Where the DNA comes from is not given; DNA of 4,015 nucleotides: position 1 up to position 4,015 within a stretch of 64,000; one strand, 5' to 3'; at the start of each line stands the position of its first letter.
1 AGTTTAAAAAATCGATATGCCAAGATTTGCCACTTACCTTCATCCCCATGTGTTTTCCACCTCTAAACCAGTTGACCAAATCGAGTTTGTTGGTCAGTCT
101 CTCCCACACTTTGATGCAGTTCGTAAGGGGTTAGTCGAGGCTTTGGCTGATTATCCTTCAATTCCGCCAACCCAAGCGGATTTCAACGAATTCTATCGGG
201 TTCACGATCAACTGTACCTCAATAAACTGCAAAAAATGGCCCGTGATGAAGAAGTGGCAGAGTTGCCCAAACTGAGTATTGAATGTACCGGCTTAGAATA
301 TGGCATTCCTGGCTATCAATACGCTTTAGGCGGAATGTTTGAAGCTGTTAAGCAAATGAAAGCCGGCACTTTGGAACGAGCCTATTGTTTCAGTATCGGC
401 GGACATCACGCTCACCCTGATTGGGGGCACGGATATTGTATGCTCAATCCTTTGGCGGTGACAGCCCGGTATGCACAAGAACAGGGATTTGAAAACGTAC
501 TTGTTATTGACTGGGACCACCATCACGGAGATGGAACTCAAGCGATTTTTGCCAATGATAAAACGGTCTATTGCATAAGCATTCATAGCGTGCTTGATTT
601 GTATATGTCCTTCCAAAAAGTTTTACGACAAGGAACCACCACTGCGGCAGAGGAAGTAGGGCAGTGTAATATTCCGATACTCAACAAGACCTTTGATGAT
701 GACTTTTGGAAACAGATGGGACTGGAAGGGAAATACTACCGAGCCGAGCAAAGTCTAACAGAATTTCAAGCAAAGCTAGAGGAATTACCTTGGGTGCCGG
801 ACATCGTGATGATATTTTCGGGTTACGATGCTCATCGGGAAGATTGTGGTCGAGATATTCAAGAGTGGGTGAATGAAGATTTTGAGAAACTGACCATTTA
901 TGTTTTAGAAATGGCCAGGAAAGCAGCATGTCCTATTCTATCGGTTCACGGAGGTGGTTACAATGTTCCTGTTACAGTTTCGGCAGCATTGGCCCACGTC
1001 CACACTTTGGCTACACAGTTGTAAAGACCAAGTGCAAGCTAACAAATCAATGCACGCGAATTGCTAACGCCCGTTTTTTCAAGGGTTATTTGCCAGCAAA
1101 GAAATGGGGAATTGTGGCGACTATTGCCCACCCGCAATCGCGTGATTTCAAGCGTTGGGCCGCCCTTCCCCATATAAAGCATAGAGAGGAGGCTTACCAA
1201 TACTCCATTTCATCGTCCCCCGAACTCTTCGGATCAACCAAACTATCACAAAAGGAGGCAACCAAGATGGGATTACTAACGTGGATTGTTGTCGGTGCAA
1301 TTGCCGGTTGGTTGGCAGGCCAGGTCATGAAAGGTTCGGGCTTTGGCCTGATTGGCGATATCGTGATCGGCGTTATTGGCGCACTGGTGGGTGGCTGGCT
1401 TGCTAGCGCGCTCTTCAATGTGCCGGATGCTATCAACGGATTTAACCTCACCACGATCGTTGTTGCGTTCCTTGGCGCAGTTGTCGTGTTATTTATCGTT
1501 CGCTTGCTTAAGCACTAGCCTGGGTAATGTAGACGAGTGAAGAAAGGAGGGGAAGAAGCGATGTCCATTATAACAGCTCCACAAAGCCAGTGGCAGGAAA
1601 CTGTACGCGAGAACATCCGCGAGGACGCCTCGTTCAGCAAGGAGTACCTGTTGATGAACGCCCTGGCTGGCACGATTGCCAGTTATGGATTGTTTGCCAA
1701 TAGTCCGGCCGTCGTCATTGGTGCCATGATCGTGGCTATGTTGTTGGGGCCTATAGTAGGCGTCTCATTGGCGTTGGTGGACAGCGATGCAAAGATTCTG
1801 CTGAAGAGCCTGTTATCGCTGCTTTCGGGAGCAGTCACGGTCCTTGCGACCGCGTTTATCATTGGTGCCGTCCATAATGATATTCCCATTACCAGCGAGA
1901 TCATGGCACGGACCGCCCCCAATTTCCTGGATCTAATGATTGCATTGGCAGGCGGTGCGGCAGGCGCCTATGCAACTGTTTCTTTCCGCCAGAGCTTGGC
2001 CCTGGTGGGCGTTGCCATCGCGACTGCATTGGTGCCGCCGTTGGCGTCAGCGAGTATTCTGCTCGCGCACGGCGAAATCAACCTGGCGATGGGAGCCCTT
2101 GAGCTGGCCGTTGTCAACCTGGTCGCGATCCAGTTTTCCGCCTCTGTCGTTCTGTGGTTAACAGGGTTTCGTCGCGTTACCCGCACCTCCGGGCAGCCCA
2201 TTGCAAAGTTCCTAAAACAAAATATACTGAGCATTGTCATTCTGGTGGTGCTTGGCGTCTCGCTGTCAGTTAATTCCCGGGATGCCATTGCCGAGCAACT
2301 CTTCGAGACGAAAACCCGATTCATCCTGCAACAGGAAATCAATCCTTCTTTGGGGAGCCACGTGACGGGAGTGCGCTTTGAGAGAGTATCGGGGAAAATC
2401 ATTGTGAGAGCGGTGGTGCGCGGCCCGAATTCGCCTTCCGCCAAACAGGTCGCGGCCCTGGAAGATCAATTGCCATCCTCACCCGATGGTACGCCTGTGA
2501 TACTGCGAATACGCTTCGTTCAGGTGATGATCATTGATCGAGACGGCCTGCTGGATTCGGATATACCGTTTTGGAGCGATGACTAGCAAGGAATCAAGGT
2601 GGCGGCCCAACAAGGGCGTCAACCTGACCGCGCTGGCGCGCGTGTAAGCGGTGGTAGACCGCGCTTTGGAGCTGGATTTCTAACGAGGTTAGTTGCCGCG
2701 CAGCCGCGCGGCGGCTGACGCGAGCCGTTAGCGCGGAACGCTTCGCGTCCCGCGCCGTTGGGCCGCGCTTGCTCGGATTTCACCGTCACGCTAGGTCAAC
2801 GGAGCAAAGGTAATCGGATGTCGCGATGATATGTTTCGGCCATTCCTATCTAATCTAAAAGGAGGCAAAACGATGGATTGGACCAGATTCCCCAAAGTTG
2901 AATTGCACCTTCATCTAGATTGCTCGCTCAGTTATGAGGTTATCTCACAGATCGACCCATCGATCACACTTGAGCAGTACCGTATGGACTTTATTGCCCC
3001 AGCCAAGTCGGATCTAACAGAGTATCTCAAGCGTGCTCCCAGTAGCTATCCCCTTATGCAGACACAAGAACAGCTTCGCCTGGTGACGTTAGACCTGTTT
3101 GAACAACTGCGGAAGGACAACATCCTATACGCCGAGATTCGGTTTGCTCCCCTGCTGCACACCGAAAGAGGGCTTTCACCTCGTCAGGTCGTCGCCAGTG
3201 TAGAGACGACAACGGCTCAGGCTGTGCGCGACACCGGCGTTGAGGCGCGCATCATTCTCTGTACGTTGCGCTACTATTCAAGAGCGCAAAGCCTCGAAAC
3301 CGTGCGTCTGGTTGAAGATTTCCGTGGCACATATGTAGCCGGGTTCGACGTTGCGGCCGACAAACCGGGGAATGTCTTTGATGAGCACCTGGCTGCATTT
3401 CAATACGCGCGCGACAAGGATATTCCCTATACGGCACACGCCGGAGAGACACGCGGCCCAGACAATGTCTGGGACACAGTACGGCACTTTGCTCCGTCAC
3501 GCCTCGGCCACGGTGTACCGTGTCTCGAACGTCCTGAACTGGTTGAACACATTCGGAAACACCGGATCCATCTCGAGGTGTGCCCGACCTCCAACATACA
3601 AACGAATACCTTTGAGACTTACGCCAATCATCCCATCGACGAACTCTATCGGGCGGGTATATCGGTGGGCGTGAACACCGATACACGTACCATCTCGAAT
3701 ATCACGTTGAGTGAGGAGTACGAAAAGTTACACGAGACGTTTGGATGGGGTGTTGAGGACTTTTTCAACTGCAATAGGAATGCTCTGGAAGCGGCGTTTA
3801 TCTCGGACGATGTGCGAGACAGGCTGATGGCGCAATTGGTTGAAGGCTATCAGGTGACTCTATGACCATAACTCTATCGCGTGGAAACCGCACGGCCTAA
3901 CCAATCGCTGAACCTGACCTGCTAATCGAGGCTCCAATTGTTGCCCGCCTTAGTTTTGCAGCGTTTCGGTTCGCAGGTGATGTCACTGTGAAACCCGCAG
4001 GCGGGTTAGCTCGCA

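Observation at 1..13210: Integron cassette array with unusually long attC sites; the integrase is missing from the window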

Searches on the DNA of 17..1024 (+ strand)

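Call 23: search_rna_families(sources=[L095, L001, L014], threshold=gathering)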
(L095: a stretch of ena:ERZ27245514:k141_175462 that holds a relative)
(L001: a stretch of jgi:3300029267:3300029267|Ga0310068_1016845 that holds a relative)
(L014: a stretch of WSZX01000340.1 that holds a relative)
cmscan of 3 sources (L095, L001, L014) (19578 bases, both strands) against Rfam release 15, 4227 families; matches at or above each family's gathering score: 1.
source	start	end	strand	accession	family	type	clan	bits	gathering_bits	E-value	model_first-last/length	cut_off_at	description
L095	1961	2035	+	RF00029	Intron_gpII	Intron;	-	43.7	40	8.6e-06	1-77/77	no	Group II catalytic intron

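Call 39: build_rna_model(alignment_id=A1, structure=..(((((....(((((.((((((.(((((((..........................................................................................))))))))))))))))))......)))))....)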
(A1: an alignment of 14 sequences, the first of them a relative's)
Model R1 built from alignment A1 (14 sequences, 154 columns); structure: as given.
model positions 129; base pairs 23; branch points 0; effective number of sequences 9.89; information 0.59 bits per position. Calibrated on 0.2 Mb of random sequence (short: E-values are rough).
structure used (alignment columns):
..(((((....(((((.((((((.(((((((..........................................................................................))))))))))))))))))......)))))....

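Call 40: search_with_rna_model(model_id=R1, source=window, max_evalue=1)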
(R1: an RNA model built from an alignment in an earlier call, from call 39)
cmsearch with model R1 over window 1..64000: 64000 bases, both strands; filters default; matches with E-value up to 1: 10.
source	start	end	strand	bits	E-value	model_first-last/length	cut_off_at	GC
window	11462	11590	+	105.3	4.4e-23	1-129/129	no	0.63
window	13082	13210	+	100.9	5e-22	1-129/129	no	0.62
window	6577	6703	+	96.9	4.4e-21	1-129/129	no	0.56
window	2605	2733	+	96.3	5.8e-21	1-129/129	no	0.67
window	5407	5537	+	88.2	4.9e-19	1-129/129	no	0.57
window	3895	4025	+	85.6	2e-18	1-129/129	no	0.56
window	9607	9736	+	84.6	3.5e-18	1-129/129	no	0.65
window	8639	8766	+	80.6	3.1e-17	1-129/129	no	0.6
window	1037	1160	+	62.9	4.6e-13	1-129/129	no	0.48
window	4108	4203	+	30.1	2.6e-05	1-129/129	no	0.74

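Call 41: search_with_rna_model(model_id=R1, sources=[L001, L014, L015, L016, L017, L018, L019, L020, L021, L022, L023, L024, L025, L026, L027, L028, L029, L030, L031, L032, L033, L034, L035, L036, L037, L038, L039, L040, L041, L042, L043, L044, L045, L046, L047, L048, L049, L050, L051, L052, L053, L054, L055, L056, L057, L058, L059, L060, L061, L062, L063, L064, L065, L066, L067, L068, L069, L070, L071, L072, L073, L074, L075, L076, L077, L078, L079, L080, L081, L082, L083, L084, L085, L086, L087, L088, L089, L090, L091, L092, L093, L094, L095, L096, L097, L098], max_evalue=0.01)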
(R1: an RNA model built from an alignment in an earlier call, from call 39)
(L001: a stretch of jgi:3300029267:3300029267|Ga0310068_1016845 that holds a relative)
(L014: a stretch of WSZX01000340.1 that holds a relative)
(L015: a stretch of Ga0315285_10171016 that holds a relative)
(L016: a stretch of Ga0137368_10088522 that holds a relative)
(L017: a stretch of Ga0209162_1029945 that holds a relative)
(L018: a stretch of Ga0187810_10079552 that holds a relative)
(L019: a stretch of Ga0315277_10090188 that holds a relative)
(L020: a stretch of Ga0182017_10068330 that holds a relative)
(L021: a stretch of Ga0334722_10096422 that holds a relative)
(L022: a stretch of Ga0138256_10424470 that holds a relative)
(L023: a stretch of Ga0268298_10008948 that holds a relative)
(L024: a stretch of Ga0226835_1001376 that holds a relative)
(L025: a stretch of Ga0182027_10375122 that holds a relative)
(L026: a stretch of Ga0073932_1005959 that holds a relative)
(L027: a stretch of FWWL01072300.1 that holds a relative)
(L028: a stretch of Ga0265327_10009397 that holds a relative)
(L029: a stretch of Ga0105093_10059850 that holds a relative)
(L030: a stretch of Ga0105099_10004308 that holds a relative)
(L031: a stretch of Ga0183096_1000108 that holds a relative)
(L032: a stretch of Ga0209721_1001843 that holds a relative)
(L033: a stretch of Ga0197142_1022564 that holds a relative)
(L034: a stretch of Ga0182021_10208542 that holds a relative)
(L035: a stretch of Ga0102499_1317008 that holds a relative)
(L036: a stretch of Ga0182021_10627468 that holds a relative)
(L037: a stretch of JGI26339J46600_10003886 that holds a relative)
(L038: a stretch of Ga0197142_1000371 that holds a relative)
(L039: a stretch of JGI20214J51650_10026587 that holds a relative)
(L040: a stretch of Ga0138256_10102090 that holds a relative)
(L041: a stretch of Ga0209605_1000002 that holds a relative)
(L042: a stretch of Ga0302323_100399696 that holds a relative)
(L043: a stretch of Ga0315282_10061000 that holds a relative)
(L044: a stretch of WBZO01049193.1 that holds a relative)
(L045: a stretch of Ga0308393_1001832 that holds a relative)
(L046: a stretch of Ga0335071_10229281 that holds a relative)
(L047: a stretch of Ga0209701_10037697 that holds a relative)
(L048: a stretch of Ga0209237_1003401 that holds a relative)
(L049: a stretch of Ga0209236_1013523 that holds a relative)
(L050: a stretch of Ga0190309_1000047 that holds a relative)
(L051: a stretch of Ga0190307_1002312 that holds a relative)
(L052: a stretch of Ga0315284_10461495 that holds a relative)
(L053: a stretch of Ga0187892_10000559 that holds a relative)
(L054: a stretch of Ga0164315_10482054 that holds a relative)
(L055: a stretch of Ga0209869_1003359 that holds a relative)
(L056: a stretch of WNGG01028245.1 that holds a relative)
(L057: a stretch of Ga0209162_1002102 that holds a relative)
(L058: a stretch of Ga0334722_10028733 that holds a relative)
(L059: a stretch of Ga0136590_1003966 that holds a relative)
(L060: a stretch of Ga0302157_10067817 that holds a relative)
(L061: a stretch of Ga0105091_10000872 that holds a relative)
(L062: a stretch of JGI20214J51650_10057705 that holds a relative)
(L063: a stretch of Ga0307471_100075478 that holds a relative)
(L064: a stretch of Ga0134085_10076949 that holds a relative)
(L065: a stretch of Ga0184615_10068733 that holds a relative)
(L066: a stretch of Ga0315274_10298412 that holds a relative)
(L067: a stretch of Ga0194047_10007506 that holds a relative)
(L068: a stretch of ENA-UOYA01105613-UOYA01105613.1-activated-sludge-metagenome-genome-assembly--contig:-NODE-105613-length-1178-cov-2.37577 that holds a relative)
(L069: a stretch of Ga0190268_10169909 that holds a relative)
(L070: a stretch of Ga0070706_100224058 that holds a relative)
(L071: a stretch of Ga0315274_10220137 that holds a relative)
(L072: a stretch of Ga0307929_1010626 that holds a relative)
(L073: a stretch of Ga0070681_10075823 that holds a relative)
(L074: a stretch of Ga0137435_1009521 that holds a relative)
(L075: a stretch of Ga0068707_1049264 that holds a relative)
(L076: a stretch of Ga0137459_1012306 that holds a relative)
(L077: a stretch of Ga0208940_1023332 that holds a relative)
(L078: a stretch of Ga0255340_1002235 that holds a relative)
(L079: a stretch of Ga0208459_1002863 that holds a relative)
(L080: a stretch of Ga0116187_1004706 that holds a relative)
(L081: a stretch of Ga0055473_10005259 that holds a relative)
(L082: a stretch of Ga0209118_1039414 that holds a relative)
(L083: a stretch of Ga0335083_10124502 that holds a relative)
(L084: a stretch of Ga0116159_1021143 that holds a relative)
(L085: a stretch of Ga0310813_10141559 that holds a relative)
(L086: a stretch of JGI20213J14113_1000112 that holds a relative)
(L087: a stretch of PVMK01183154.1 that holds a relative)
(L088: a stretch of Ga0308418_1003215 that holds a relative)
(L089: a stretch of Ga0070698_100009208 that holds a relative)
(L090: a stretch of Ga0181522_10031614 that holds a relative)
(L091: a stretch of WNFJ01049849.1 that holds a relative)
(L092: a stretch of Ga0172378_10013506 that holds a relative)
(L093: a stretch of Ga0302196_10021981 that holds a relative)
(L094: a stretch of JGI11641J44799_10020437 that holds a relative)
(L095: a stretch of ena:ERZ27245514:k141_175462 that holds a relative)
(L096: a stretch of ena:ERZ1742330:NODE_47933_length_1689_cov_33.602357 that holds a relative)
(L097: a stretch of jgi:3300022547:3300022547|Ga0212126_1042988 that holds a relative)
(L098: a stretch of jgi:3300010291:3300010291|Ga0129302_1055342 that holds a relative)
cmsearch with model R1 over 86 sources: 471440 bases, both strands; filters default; matches with E-value up to 0.01: 45.
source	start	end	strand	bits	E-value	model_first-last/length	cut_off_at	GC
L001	1631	1761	+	101.9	2.1e-21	1-129/129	no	0.6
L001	11103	11229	+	96.9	3.2e-20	1-129/129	no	0.56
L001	7131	7259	+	96.3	4.3e-20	1-129/129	no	0.67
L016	1870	1999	+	95.3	7.4e-20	1-129/129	no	0.63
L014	2200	2331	-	92.3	3.8e-19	1-129/129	no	0.61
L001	2540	2669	+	90.4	1.1e-18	1-129/129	no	0.6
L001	9933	10063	+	88.2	3.6e-18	1-129/129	no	0.57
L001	3368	3494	+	86.6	8.4e-18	1-129/129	no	0.66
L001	8421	8551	+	85.6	1.5e-17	1-129/129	no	0.56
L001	13165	13292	+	80.6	2.3e-16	1-129/129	no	0.6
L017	1925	2053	+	73.4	1.1e-14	1-129/129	no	0.53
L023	7102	7230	+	67.3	3.1e-13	1-129/129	no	0.53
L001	771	855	+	63.2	2.9e-12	1-129/129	no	0.72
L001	5563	5686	+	62.9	3.4e-12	1-129/129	no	0.48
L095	2664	2748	+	62.7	3.8e-12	1-129/129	no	0.72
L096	1538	1622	+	62.7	3.8e-12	1-129/129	no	0.72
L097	1315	1399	+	62.7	3.8e-12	1-129/129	no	0.72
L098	1333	1417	+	62.7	3.8e-12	1-129/129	no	0.72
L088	5480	5549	+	60.6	1.2e-11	1-129/129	no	0.74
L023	1729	1857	+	58.3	4.3e-11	1-129/129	no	0.54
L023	3568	3697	+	55.1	2.4e-10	1-129/129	no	0.58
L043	2939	3071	+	54.9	2.7e-10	1-129/129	no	0.64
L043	2230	2358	+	53.1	7e-10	1-129/129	no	0.57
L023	5829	5958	+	51.4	1.8e-09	1-129/129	no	0.58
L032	748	834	+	50.2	3.4e-09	1-129/129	no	0.71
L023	4290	4419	+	50.2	3.4e-09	1-129/129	no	0.57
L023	2793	2922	+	50.1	3.7e-09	1-129/129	no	0.58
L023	5078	5207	+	49.7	4.6e-09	1-129/129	no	0.58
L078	16864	16973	+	47.7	1.3e-08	1-129/129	no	0.61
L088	2930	3011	+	44.7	6.9e-08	1-129/129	no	0.7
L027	685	756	+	43.7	1.2e-07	1-129/129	no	0.72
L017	635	711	+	42.7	2.1e-07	1-129/129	no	0.7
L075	1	57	+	42.1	2.8e-07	4-129/129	5'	0.67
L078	12746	12817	+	39.7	1e-06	1-129/129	no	0.6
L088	6464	6540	+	37.5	3.4e-06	1-129/129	no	0.73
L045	3118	3189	+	35.1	1.3e-05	1-129/129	no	0.68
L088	4409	4477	+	32.3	5.9e-05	1-129/129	no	0.7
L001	50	145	+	31.7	8.2e-05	1-129/129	no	0.75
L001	8634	8729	+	30.1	0.00019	1-129/129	no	0.74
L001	4407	4502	+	30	0.0002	1-129/129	no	0.74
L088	3431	3490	+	30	0.0002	1-129/129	no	0.58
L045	3699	3765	+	29.2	0.00032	1-129/129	no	0.66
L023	1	114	+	27.1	0.00099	17-129/129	5'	0.61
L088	149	221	+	24.9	0.0033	1-129/129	no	0.67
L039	2282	2410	+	24.1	0.0051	1-129/129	no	0.51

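Call 69: search_with_rna_model(model_id=R1, sources=[L111, L112], max_evalue=1, filters=off, show_alignments=3)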
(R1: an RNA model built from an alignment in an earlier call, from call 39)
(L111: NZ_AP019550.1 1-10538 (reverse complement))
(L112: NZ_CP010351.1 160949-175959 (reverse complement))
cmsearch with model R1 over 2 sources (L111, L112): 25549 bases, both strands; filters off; matches with E-value up to 1: 7.
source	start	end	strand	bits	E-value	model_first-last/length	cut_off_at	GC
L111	4477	4536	-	43.7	6.5e-09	1-129/129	no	0.6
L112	5617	5688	-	23.6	0.00036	1-129/129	no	0.62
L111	6213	6284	-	23.4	0.0004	1-129/129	no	0.62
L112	6256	6369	-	19.8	0.0028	1-129/129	no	0.59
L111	5333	5459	-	15.2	0.035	1-129/129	no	0.48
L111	4477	4536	+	12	0.2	1-129/129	no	0.6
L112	1644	1671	+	9.2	0.9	1-129/129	no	0.39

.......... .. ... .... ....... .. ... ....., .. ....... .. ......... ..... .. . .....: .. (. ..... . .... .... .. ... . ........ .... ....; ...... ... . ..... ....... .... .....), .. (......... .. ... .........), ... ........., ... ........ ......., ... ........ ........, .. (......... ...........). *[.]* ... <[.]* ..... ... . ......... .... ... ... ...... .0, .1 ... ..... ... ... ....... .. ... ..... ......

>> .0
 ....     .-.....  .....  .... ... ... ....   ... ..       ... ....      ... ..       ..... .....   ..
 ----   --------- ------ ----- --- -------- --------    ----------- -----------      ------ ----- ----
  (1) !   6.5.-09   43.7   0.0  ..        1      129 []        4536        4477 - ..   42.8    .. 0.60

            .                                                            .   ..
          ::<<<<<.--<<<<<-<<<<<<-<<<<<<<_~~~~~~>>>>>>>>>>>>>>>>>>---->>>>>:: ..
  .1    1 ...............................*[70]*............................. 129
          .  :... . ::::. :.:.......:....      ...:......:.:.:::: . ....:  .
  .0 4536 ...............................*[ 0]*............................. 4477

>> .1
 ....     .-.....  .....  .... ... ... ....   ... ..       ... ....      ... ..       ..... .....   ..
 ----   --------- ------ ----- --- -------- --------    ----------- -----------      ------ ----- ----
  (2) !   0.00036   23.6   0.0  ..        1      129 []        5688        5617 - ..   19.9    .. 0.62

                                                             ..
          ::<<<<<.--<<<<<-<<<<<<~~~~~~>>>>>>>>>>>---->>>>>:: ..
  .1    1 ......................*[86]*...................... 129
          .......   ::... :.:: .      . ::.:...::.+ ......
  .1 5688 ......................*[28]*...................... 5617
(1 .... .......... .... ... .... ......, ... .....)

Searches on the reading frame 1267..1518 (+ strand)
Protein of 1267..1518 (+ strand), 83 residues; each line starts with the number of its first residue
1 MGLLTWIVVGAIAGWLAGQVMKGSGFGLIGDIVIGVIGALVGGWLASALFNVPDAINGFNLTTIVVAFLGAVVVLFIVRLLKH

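Call 44: search_protein_families(library=ncbifam, proteins=[window:1267-1518:+], max_evalue=0.00001)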
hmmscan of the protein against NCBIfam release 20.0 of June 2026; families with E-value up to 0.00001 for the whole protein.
window:1267-1518:+ (83 aa): 1 family
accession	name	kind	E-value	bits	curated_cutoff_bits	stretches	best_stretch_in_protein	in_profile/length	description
NF007771.0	PRK10457.1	equivalog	6.9e-17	61.8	129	1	1-82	1-81/82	hypothetical protein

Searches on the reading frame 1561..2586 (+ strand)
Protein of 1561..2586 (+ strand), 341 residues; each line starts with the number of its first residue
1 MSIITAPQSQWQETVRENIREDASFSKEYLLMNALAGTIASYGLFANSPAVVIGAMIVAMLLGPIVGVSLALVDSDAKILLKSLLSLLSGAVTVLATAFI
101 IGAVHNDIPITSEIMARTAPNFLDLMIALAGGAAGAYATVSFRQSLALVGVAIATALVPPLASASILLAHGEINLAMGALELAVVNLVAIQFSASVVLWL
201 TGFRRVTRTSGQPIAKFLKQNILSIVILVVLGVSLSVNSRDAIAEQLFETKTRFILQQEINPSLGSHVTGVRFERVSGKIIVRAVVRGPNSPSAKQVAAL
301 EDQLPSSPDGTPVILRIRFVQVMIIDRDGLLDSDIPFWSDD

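Call 44: search_protein_families(library=ncbifam, proteins=[window:1561-2586:+], max_evalue=0.00001)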
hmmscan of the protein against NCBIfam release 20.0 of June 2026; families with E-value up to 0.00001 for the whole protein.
window:1561-2586:+ (341 aa): 2 families
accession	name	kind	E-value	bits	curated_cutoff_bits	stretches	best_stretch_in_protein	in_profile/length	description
TIGR00271.1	TIGR00271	domain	6e-35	120.5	146.5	1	24-198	2-175/175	uncharacterized hydrophobic domain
TIGR00341.1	TIGR00341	hypoth_equivalog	8.4e-30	104.2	94.75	1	15-231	102-317/325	TIGR00341 family protein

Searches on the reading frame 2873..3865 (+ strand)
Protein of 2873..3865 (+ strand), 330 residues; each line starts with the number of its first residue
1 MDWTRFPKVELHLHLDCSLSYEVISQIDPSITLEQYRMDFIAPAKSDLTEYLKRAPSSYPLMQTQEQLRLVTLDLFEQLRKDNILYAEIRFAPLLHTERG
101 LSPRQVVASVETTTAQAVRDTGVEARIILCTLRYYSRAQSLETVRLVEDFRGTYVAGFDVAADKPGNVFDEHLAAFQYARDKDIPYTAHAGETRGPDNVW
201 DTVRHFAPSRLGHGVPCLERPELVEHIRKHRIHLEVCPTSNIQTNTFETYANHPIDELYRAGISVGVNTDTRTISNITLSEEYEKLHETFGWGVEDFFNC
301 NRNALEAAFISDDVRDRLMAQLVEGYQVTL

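Call 44: search_protein_families(library=ncbifam, proteins=[window:2873-3865:+], max_evalue=0.00001)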
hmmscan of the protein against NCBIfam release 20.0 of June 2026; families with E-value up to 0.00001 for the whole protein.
window:2873-3865:+ (330 aa): 10 families
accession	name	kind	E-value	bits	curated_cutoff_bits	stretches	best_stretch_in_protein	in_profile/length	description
TIGR01430.1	aden_deam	equivalog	2.3e-81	273.4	216.55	1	7-321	2-322/323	adenosine deaminase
NF006847.0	PRK09358.1-2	equivalog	2e-73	247.3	412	1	4-326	11-357/364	adenosine deaminase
NF006848.0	PRK09358.1-3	equivalog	1.2e-63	215.3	426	1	6-322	4-323/325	adenosine deaminase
NF006846.0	PRK09358.1-1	equivalog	4.5e-49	167.3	459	1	4-321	4-329/333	adenosine deaminase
NF006850.0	PRK09358.1-6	equivalog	1.2e-48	165.7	419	1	5-323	7-328/334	adenosine deaminase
NF006854.0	PRK09358.3-1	equivalog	7.9e-47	160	530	1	6-322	14-334/344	adenosine deaminase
NF006849.0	PRK09358.1-5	equivalog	1.7e-33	116.1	494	1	4-322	10-337/350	adenosine deaminase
NF006856.0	PRK09358.3-3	equivalog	2.6e-22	79.4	510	1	5-307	19-313/316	adenosine deaminase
TIGR01431.1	adm_rel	subfamily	7.5e-15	54.7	315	1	75-274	202-415/479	adenosine deaminase-related growth factor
NF006859.0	PRK09358.3-6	equivalog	6.2e-11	42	549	1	171-282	166-277/299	adenosine deaminase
